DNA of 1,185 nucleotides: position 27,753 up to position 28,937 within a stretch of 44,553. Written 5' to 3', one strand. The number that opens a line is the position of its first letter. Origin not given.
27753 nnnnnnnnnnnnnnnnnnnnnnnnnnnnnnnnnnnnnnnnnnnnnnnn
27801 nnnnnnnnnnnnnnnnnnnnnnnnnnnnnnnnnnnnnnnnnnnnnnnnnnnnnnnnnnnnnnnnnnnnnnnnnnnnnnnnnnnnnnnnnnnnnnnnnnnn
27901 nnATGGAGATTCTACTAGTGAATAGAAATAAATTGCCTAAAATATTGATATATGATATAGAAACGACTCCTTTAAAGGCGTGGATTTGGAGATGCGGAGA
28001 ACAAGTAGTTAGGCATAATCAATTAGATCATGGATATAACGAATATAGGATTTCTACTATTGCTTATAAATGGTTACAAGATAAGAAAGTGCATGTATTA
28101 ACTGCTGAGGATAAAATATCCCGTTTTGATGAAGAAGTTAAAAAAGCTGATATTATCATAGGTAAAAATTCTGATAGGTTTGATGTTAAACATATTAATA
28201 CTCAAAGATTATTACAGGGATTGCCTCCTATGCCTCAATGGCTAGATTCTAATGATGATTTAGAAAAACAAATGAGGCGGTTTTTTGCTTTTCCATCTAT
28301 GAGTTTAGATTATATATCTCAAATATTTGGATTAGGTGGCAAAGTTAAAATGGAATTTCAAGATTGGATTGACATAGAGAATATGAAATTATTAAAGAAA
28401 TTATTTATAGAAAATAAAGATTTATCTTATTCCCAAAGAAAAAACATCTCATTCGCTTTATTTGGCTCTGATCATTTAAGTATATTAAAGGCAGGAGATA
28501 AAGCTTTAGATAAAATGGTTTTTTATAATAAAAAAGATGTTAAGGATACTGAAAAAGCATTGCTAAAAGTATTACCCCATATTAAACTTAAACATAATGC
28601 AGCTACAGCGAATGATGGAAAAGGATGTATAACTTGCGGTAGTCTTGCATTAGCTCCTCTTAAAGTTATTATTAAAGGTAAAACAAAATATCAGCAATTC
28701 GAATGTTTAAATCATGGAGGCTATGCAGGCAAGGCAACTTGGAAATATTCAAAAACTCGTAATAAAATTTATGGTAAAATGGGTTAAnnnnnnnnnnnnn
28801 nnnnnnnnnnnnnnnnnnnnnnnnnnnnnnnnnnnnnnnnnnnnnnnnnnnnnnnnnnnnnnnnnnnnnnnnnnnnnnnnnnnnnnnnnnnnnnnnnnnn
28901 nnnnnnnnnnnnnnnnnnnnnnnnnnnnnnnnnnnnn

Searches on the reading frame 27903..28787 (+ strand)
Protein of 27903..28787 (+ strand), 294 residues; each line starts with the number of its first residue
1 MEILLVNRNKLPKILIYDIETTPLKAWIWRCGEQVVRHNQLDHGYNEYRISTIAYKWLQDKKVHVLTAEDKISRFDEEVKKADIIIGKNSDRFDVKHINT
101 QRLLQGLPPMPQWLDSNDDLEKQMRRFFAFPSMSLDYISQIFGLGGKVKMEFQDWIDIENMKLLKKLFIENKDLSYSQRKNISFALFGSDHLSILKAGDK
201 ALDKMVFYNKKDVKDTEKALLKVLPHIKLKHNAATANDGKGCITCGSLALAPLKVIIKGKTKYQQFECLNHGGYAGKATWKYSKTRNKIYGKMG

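Call 4: search_protein_families(library=pfam, proteins=[window:27903-28787:+], max_evalue=1)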
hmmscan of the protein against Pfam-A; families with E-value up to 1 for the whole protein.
window:27903-28787:+ (294 aa): 0 families

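Call 7: search_protein_families(library=phrogs, proteins=[window:27903-28787:+], max_evalue=0.01)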
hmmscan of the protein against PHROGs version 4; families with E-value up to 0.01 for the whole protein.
window:27903-28787:+ (294 aa): 1 family
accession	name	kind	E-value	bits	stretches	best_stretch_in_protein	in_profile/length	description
phrog_403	-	DNA, RNA and nucleotide metabolism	2e-38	133.1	1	9-275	62-301/321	DNA polymerase exonuclease subunit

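Call 8: search_protein_families(library=ncbifam, proteins=[window:27903-28787:+], max_evalue=0.1)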
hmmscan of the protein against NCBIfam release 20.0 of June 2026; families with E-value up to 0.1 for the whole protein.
window:27903-28787:+ (294 aa): 0 families
